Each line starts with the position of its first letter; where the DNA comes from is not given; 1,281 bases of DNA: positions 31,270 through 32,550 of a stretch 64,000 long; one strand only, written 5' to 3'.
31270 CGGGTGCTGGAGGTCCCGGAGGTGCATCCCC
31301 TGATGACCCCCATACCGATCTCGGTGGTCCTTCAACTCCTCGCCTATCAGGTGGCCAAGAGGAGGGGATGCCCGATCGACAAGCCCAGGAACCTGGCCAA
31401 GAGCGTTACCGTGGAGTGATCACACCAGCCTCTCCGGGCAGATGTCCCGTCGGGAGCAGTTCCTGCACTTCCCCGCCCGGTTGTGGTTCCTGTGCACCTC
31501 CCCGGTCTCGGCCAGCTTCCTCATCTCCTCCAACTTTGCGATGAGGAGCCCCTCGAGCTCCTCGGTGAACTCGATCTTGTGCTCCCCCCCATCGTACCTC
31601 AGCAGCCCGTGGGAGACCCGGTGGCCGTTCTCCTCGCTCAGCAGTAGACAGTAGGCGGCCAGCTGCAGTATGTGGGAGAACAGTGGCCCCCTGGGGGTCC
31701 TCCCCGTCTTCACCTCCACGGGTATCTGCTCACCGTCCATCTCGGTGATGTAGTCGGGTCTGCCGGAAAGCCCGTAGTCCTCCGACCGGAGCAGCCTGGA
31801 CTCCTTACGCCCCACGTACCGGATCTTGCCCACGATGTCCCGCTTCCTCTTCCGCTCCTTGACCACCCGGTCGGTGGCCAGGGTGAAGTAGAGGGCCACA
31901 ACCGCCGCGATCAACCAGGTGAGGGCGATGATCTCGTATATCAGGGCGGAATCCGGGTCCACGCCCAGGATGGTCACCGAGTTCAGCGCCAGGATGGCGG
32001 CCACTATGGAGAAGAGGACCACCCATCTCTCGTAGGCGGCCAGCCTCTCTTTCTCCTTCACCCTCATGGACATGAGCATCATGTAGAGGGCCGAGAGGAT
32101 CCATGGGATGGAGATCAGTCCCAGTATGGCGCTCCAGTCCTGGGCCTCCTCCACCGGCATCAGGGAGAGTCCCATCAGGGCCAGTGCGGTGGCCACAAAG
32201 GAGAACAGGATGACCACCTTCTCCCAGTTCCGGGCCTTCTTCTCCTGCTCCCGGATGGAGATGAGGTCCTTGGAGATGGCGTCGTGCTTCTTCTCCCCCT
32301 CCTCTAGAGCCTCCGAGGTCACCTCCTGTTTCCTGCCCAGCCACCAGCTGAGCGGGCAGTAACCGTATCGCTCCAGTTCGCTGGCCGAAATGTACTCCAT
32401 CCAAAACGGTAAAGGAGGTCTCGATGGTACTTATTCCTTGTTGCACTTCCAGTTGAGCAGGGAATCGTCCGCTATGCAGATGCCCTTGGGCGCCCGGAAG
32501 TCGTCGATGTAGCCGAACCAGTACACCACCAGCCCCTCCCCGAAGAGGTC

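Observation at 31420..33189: Cas4-like Fe-S nuclease split by a four-helix membrane insertion, in tandem with a TPD (C15orf41/CDIN1-like) nuclease, with no CRISPR context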

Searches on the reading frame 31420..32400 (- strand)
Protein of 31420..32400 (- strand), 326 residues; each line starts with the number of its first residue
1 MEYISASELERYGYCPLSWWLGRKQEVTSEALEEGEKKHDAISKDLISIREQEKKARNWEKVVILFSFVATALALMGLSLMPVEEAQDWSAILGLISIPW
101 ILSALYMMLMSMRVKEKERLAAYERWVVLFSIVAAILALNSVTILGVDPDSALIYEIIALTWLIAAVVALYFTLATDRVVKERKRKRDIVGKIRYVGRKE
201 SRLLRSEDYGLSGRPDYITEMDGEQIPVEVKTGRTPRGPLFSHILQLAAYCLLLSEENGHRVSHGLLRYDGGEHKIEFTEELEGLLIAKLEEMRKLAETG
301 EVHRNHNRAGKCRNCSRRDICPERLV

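Call 3: search_protein_families(library=pfam, proteins=[window:31420-32400:-], max_evalue=1)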
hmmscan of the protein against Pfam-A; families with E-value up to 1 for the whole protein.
window:31420-32400:- (326 aa): 11 families
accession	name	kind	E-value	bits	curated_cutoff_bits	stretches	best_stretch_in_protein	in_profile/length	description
PF12705.13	PDDEXK_1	-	7.1e-16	59.3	22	2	183-322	90-247/247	PD-(D/E)XK nuclease superfamily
PF01930.23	Cas_Cas4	-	2.2e-11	44.6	22.7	1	212-321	53-158/160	Domain of unknown function DUF83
PF07690.21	MFS_1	-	1.7e-05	24.4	33.4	1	19-182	170-326/347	Major Facilitator Superfamily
PF08001.16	CMV_US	-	0.021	14.6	23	1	69-145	147-221/251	CMV US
PF01027.25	Bax1-I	-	0.044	14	34.1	1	67-177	14-119/207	Inhibitor of apoptosis-promoting Bax1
PF20824.2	Cmr2_hel_dom2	-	0.058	14.3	27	1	10-67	27-81/86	CRISPR RNA silencing complex Cmr2 subunit, second helical domain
PF20136.4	DUF6526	-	0.14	12.6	23.7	0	130-187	20-83/145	Family of unknown function (DUF6526)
PF23831.1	DUF7201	-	0.25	11.5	27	0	23-77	59-114/142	Coiled-coil region of unknown function (DUF7201)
PF04235.18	DUF418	-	0.53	10.7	23.6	0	116-198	10-92/163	Protein of unknown function (DUF418)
PF18160.6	SLATT_5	-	0.76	9.5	29.5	0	111-174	17-81/192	SMODS and SLOG-associating 2TM effector domain family 5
PF16214.10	AC_N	-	0.98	8.9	30.9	0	103-153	233-283/415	Adenylyl cyclase N-terminal extracellular and transmembrane region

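Call 4: search_protein_families(library=ncbifam, proteins=[window:31420-32400:-], max_evalue=1)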
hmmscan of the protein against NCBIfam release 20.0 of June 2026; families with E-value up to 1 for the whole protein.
window:31420-32400:- (326 aa): 12 families
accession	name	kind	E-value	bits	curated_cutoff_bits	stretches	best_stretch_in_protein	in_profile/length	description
TIGR00372.1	cas4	equivalog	1e-26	93.9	65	1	178-322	36-179/180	CRISPR-associated protein Cas4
NF049935.1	cas4g_cas1g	exception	5e-17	61.6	560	1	198-321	62-189/546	CRISPR-associated endonuclease Cas4g/Cas1g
NF041877.1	EPS_EpsZ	equivalog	0.00088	18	800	1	62-228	16-178/459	exopolysaccharide biosynthesis polyisoprenyl-phosphate hexose-1-phosphate transferase EpsZ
TIGR03025.1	EPS_sugtrans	subfamily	0.0027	17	295.55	1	68-200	11-135/445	exopolysaccharide biosynthesis polyprenyl glycosylphosphotransferase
NF046000.1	MAG1210_fam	subfamily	0.0037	16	275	1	25-117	31-123/550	MAG1210 family protein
TIGR03491.1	TIGR03491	subfamily_domain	0.0049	15.9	97.45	1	226-324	112-207/462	TM0106 family RecB-like putative nuclease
TIGR01495.1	ETRAMP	paralog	0.0051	16.8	32.75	0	42-76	35-64/85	ETRAMP family protein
TIGR03023.1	WcaJ_sugtrans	equivalog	0.053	12.8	410.75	1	62-197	5-142/453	undecaprenyl-phosphate glucose phosphotransferase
NF033632.1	SLATT_4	domain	0.14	12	55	1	115-173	18-75/154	SLATT domain-containing protein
NF041707.1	rSAM_YhhB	equivalog_domain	0.2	10.5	445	1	249-321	258-329/369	cyclophane-forming radical SAM/SPASM peptide maturase YhhB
NF043039.1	HgcAB_like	equivalog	0.41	10.2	285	1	69-175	99-205/350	HgcAB-like fusion protein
NF033634.1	SLATT_1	domain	0.91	9.5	41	0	52-96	20-65/132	SLATT domain-containing protein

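Call 5: search_solved_structures(query=window:31420-32400:-, max_evalue=10, show_alignments=3)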
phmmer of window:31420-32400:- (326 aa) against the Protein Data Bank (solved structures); distinct sequences matched with E-value up to 10: 4.
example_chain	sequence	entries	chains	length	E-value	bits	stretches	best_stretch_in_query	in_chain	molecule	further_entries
4ic1_A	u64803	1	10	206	9.1e-05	24.9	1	207-325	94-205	Uncharacterized protein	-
8d3l_I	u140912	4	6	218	0.00015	24.2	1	225-325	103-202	CRISPR-associated exonuclease Cas4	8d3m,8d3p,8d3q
7mi4_A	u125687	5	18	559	0.00017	24.1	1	202-321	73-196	CRISPR-associated exonuclease Cas4/endonuclease Cas1 fusion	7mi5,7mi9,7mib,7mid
9llg_M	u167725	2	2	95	2.9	10.1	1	63-114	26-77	De novo designed negative allosteric GPCR exoframe modulator targeting TM5/6/7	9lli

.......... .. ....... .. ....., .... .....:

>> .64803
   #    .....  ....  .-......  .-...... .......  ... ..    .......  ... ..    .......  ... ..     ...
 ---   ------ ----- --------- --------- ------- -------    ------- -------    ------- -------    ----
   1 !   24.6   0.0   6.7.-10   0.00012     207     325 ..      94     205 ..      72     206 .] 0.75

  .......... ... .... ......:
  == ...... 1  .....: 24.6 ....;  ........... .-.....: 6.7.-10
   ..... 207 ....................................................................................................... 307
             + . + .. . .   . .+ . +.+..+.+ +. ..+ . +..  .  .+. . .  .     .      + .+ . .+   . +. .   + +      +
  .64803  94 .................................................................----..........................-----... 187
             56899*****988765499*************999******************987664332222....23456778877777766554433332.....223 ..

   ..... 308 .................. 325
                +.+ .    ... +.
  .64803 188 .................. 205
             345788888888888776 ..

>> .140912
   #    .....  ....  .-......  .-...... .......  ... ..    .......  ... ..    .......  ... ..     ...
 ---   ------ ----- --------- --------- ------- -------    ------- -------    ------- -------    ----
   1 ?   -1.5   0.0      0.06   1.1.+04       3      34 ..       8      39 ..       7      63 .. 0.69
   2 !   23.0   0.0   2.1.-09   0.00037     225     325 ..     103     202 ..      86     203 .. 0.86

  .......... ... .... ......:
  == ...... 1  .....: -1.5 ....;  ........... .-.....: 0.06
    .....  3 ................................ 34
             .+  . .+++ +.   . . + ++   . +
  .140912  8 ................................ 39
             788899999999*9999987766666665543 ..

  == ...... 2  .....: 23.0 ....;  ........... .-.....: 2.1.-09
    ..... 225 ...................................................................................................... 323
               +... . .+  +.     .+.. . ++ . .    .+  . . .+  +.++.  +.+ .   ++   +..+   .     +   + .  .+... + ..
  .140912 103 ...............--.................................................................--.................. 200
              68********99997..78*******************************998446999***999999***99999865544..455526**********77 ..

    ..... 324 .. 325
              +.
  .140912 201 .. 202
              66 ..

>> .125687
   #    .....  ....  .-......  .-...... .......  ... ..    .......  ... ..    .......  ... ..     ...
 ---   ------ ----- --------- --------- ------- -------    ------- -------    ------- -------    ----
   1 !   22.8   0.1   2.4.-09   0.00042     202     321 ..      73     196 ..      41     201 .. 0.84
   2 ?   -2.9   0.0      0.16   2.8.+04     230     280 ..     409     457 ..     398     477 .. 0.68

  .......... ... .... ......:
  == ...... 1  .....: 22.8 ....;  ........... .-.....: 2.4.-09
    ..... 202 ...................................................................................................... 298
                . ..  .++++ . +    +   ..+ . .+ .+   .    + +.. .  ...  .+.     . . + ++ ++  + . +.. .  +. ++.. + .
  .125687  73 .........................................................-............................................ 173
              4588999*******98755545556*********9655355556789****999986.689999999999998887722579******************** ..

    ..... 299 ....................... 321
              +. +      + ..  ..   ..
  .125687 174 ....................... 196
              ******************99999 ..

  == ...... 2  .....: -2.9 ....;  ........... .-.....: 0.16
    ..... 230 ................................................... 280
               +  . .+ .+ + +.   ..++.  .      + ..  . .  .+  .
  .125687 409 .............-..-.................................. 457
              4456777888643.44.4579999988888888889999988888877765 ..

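Call 7: find_homologous_proteins(query=window:31420-32400:-, max_evalue=0.001)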
Query window:31420-32400:- (326 aa): 1326 proteins with E <= 0.001 among 8000 candidates; the best 120 are listed.
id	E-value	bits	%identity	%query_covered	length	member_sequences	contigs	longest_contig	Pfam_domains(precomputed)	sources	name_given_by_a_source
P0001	5.3e-208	707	98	100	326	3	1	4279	PF01930.24,PF12705.14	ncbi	ncbi:MAG: CRISPR-associated protein Cas4 [Methanomassiliicoccales archaeon]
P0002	4.6e-137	474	65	100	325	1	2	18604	PF01930.24,PF12705.14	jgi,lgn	-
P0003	1.9e-135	469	63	100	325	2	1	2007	PF01930.24,PF12705.14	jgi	-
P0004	4.1e-135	468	63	100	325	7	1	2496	PF01930.24,PF12705.14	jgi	-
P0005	1.6e-134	466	62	100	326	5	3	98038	PF01930.24,PF12705.14,PF09874.15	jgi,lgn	jgi:CRISPR-associated exonuclease Cas4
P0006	1.5e-133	463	60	100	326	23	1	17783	PF01930.24,PF12705.14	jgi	jgi:CRISPR-associated exonuclease Cas4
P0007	4.2e-133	461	62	100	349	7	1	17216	PF01930.24,PF12705.14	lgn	-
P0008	7.2e-133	461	61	100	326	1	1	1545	PF01930.24,PF12705.14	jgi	jgi:CRISPR-associated exonuclease Cas4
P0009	9.0e-133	460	60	100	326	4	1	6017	PF01930.24,PF12705.14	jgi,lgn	-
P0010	1.4e-132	460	61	100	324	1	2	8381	PF01930.24,PF12705.14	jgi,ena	-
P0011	3.6e-132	458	61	100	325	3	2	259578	PF01930.24,PF12705.14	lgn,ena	-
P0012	4.6e-132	458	60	100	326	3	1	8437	PF01930.24,PF12705.14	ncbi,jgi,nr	ncbi:MAG: CRISPR-associated protein Cas4 [Methanomassiliicoccales archaeon]|nr:CRISPR-associated pro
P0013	5.9e-132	458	63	100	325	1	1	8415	PF01930.24,PF12705.14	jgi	jgi:CRISPR-associated exonuclease Cas4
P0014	6.1e-132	458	60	100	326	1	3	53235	PF01930.24,PF12705.14,PF09874.15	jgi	jgi:CRISPR-associated exonuclease Cas4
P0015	7.6e-132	457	60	100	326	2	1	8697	PF01930.24,PF12705.14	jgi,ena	-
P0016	2.7e-131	455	62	100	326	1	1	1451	PF01930.24,PF12705.14,PF07690.22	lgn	-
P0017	4.8e-131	455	62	100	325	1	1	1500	PF01930.24,PF12705.14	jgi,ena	-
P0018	5.8e-131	454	61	100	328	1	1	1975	PF01930.24,PF12705.14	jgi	jgi:CRISPR-associated exonuclease Cas4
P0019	2.8e-130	452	59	100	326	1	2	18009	PF01930.24,PF12705.14,PF09874.15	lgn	-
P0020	8.6e-129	447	59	100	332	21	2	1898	PF01930.24,PF12705.14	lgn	-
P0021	3.2e-128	445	60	100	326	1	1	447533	PF01930.24,PF12705.14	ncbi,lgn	-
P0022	4.1e-122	425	59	100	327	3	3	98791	PF01930.24,PF12705.14,PF07690.22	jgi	-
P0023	4.1e-119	415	57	100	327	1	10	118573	PF01930.24,PF12705.14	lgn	-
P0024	1.8e-118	413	56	100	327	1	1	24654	PF01930.24,PF12705.14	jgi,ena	-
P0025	2.4e-118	413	56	100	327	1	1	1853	PF01930.24,PF12705.14,PF07690.22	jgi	-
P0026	6.1e-118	412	55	100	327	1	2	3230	PF01930.24,PF12705.14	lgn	-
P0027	6.3e-118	412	56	100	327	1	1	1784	PF01930.24,PF12705.14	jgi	jgi:CRISPR-associated exonuclease Cas4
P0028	6.9e-118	411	56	100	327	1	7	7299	PF01930.24,PF12705.14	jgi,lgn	jgi:CRISPR-associated exonuclease Cas4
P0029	7.2e-118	411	56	100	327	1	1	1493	PF01930.24,PF12705.14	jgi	jgi:CRISPR-associated exonuclease Cas4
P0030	8.7e-118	411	56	100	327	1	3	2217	PF01930.24,PF12705.14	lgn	-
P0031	8.7e-118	411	56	100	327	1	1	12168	PF01930.24,PF12705.14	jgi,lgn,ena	-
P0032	9.7e-118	411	55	100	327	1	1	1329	PF01930.24,PF12705.14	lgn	-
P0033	1.3e-117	410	56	100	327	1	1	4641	PF01930.24,PF12705.14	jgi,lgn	jgi:CRISPR-associated exonuclease Cas4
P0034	2.3e-117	410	55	100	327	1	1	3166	PF01930.24,PF12705.14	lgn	-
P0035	2.8e-117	409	55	100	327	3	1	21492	PF01930.24,PF12705.14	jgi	-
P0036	3.8e-117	409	56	100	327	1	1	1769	PF01930.24,PF12705.14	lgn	-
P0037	4.1e-117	409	56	100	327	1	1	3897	PF01930.24,PF12705.14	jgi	jgi:CRISPR-associated exonuclease Cas4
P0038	5.7e-117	408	55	100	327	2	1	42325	PF01930.24,PF12705.14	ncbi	-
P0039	6.0e-117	408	56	100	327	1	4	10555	PF01930.24,PF12705.14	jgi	jgi:CRISPR-associated exonuclease Cas4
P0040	7.9e-117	408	56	100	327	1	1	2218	PF01930.24,PF12705.14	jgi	jgi:CRISPR-associated exonuclease Cas4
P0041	1.9e-116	407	56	100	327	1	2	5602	PF01930.24,PF12705.14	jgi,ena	-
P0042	2.2e-116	407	55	100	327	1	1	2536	PF01930.24,PF12705.14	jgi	jgi:CRISPR-associated exonuclease Cas4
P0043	2.8e-116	406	56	100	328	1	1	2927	PF01930.24,PF12705.14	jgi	jgi:CRISPR-associated exonuclease Cas4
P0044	8.8e-116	404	56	100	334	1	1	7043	PF01930.24,PF12705.14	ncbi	ncbi:MAG: CRISPR-associated protein Cas4 [Methanomassiliicoccales archaeon]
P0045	1.6e-115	404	54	100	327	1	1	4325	PF04893.23,PF01930.24,PF12705.14,PF19554.5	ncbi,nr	ncbi:MAG: CRISPR-associated protein Cas4 [Methanomassiliicoccales archaeon]|nr:CRISPR-associated pro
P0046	1.8e-115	403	54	100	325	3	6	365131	PF01930.24,PF12705.14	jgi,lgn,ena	-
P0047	3.9e-115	402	56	100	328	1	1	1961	PF01930.24,PF12705.14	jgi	jgi:CRISPR-associated exonuclease Cas4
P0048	4.3e-115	402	56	99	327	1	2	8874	PF01930.24,PF12705.14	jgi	jgi:CRISPR-associated exonuclease Cas4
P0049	4.0e-114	399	55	99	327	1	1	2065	PF01930.24,PF12705.14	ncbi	-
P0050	4.4e-114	399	56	99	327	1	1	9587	PF01930.24,PF12705.14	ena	-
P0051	5.4e-114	399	55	99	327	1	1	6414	PF01930.24,PF12705.14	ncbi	-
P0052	5.6e-114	399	54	100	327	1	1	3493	PF01930.24,PF12705.14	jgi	jgi:CRISPR-associated exonuclease Cas4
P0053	6.8e-114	398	56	99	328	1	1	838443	PF01930.24,PF12705.14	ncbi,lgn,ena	-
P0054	9.0e-114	398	56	99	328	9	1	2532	PF01930.24,PF12705.14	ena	-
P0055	1.9e-113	397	56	100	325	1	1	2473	PF01930.24,PF12705.14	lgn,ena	-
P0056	3.8e-113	396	54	100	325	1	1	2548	PF01930.24,PF12705.14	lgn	-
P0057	3.8e-113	396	54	100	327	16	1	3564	PF01930.24,PF12705.14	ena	-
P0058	3.9e-113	396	55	100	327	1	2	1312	PF01930.24,PF12705.14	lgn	-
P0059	9.7e-113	395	56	99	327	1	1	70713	PF01930.24,PF12705.14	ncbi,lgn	-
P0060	1.8e-112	394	53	100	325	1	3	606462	PF01930.24,PF12705.14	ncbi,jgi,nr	ncbi:MAG: CRISPR-associated protein Cas4 [Methanomassiliicoccales archaeon]|jgi:CRISPR-associated ex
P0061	4.1e-112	392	55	99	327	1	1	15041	PF01930.24,PF12705.14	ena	-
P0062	4.5e-112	392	54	100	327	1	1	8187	PF01930.24,PF12705.14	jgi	jgi:CRISPR-associated exonuclease Cas4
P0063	4.6e-112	392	56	99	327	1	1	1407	PF01930.24,PF12705.14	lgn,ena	-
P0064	5.2e-112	392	55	99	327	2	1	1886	PF01930.24,PF12705.14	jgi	jgi:CRISPR-associated exonuclease Cas4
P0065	5.8e-112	392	54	100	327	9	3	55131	PF01930.24,PF12705.14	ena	-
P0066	7.3e-112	392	54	100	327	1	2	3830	PF01930.24,PF12705.14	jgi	jgi:CRISPR-associated exonuclease Cas4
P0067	9.0e-112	391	54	100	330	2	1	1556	PF01930.24,PF12705.14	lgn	-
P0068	5.7e-111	389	55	99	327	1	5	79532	PF01930.24,PF12705.14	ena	-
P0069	6.1e-111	389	53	100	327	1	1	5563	PF01930.24,PF12705.14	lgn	-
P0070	9.9e-111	388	54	99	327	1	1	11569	PF01930.24,PF12705.14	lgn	-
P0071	1.4e-110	387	55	99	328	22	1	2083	PF01930.24,PF12705.14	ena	-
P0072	2.0e-110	387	55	99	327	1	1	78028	PF01930.24,PF12705.14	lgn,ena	-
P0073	2.3e-110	387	55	99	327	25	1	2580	PF01930.24,PF12705.14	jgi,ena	-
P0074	2.6e-110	387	54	100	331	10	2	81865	PF01930.24,PF12705.14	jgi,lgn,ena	jgi:CRISPR-associated exonuclease Cas4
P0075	3.8e-109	383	51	100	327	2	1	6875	PF01930.24,PF12705.14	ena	-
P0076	3.9e-109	383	55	99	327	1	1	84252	PF01930.24,PF12705.14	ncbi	-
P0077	5.5e-109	382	51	100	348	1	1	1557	PF01930.24,PF12705.14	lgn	-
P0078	1.8e-108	381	51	100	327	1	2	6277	PF01930.24,PF12705.14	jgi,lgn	jgi:CRISPR-associated exonuclease Cas4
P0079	1.8e-108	380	52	99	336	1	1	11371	PF01930.24,PF12705.14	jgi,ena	jgi:CRISPR-associated exonuclease Cas4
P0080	6.4e-108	379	51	100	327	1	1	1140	PF01930.24,PF12705.14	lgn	-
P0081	1.1e-107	378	53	99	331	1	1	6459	PF01930.24,PF12705.14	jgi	jgi:CRISPR-associated exonuclease Cas4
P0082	2.0e-107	377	53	100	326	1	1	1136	PF01930.24,PF12705.14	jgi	jgi:CRISPR-associated exonuclease Cas4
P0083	4.1e-107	376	55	95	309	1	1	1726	PF01930.24,PF12705.14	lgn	-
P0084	6.5e-107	375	52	100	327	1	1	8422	PF01930.24,PF12705.14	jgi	jgi:CRISPR-associated exonuclease Cas4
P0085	6.7e-107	375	54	99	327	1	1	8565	PF01930.24,PF12705.14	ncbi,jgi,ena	ncbi:MAG: CRISPR-associated protein Cas4 [Methanomassiliicoccales archaeon]|jgi:CRISPR-associated ex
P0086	1.1e-106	375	62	81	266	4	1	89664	PF01930.24,PF12705.14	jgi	-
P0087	2.2e-106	374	54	99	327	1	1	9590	PF01930.24,PF12705.14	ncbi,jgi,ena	-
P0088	6.3e-106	372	53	100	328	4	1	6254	PF01930.24,PF12705.14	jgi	jgi:CRISPR-associated exonuclease Cas4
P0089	9.9e-106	371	52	99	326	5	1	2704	PF01930.24,PF12705.14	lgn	-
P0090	1.2e-105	371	54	99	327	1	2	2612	PF01930.24,PF12705.14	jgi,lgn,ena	jgi:CRISPR-associated exonuclease Cas4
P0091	1.7e-105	371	53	99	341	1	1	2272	PF01930.24,PF12705.14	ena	-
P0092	2.9e-105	370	60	81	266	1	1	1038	PF01930.24,PF12705.14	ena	-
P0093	3.7e-105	370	53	99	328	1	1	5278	PF01930.24,PF12705.14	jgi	jgi:CRISPR-associated exonuclease Cas4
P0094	8.1e-105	368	51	99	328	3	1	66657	PF01930.24,PF12705.14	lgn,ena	-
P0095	1.1e-104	368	52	100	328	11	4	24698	PF01930.24,PF12705.14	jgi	jgi:CRISPR-associated exonuclease Cas4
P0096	1.4e-104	368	54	99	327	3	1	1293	PF01930.24,PF12705.14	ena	-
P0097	2.0e-104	367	50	100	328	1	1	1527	PF01930.24,PF12705.14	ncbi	-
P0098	2.1e-104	367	50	100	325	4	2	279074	PF01930.24,PF12705.14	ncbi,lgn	ncbi:MAG: CRISPR-associated protein Cas4 [Methanomassiliicoccales archaeon]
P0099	3.8e-104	366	51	99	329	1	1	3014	PF01930.24,PF12705.14,PF07690.22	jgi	-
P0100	5.5e-104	366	52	99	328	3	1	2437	PF01930.24,PF12705.14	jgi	jgi:CRISPR-associated exonuclease Cas4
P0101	7.8e-104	365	53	98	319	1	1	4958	PF01930.24,PF12705.14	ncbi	-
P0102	8.6e-104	365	52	100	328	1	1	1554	PF01930.24,PF12705.14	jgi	jgi:CRISPR-associated exonuclease Cas4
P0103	1.3e-103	364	51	100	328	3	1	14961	PF01930.24,PF12705.14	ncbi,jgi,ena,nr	ncbi:MAG TPA: CRISPR-associated protein Cas4 [Methanomassiliicoccales archaeon]|nr:CRISPR-associated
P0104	1.5e-103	364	51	99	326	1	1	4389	PF01930.24,PF12705.14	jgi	jgi:CRISPR-associated exonuclease Cas4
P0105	1.8e-103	364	51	100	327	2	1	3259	PF01930.24,PF12705.14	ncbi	-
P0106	2.3e-103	364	52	99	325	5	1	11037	PF01930.24,PF12705.14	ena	-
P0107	2.6e-103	364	51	100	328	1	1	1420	PF01930.24,PF12705.14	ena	-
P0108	3.1e-103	363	52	99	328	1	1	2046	PF01930.24,PF12705.14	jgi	jgi:CRISPR-associated exonuclease Cas4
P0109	4.7e-103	363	51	99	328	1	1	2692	PF01930.24,PF12705.14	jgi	jgi:CRISPR-associated exonuclease Cas4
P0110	8.5e-103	362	52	99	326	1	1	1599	PF01930.24,PF12705.14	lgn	-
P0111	3.5e-102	360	51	99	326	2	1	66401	PF01930.24,PF12705.14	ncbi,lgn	ncbi:MAG TPA: CRISPR-associated protein Cas4 [Methanomassiliicoccales archaeon]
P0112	7.2e-102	359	51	99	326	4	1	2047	PF01930.24,PF12705.14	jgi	jgi:CRISPR-associated exonuclease Cas4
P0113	7.3e-102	359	51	99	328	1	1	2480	PF01930.24,PF12705.14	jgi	jgi:CRISPR-associated exonuclease Cas4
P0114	8.6e-102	359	50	100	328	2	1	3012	PF01930.24,PF12705.14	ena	-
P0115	1.1e-101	358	50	100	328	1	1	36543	PF01930.24,PF12705.14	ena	-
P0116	2.9e-101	357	50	100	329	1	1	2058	PF01930.24,PF12705.14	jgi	jgi:CRISPR-associated exonuclease Cas4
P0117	5.1e-101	356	50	99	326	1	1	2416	PF01930.24,PF12705.14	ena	-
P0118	6.4e-101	356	52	100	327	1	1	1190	PF01930.24,PF12705.14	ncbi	-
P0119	2.6e-100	354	50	99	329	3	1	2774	PF01930.24,PF12705.14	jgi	jgi:CRISPR-associated exonuclease Cas4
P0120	2.6e-100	354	51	100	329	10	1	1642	PF01930.24,PF12705.14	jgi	-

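Call 9: find_encoding_contigs(protein=P0053, flank=6000, max_places=2)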
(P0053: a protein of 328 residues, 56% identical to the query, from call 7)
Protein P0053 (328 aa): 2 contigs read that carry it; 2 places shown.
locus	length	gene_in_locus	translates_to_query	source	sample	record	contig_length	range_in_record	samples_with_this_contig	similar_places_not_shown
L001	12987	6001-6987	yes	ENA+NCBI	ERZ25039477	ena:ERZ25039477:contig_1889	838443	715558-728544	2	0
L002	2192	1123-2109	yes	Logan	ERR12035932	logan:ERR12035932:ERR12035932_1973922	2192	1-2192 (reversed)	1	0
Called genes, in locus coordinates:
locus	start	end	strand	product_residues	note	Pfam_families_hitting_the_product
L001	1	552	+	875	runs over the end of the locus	PF00690:Cation_ATPase_N, PF00122:E1-E2_ATPase, PF00702:Hydrolase, PF13246:Cation_ATPase, PF12710:HAD, PF08282:Hydrolase_3 (faint), PF00689:Cation_ATPase_C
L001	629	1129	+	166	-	PF00692:dUTPase, PF22769:DCD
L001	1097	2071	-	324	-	PF18093:Trm5_N (weak), PF25133:TYW2_N_2, PF02475:TRM5-TYW2_MTfase, PF05175:MTS (weak), PF06325:PrmA (faint), PF13649:Methyltransf_25 (weak)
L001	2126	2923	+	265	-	PF00590:TP_methylase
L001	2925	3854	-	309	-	PF00091:Tubulin, PF12327:FtsZ_C (weak)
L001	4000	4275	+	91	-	PF04457:MJ1316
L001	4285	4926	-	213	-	-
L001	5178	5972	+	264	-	PF14811:TPD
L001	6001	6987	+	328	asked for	PF12705:PDDEXK_1, PF01930:Cas_Cas4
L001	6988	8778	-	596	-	PF13522:GATase_6, PF13537:GATase_7, PF01380:SIS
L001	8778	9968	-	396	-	PF00483:NTP_transferase, PF01128:IspD (faint), PF12804:NTP_transf_3, PF24894:Hexapep_GlmU (faint), PF25084:LbH_EIF2B, PF00132:Hexapep, PF25087:GMPPB_C, PF00132:Hexapep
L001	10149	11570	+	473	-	PF07088:GvpD_P-loop, PF05729:NACHT (faint), PF06745:ATPase (faint), PF23442:DUF7125 (faint), PF20440:GvpD_bR2 (weak)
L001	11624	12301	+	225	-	PF06745:ATPase, PF23365:DUF7090 (weak), PF24336:DUF7504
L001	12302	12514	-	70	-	-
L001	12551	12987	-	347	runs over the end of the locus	PF12838:Fer4_7 (weak), PF13183:Fer4_8, PF13237:Fer4_10, PF02754:CCG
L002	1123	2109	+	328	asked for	PF12705:PDDEXK_1, PF01930:Cas_Cas4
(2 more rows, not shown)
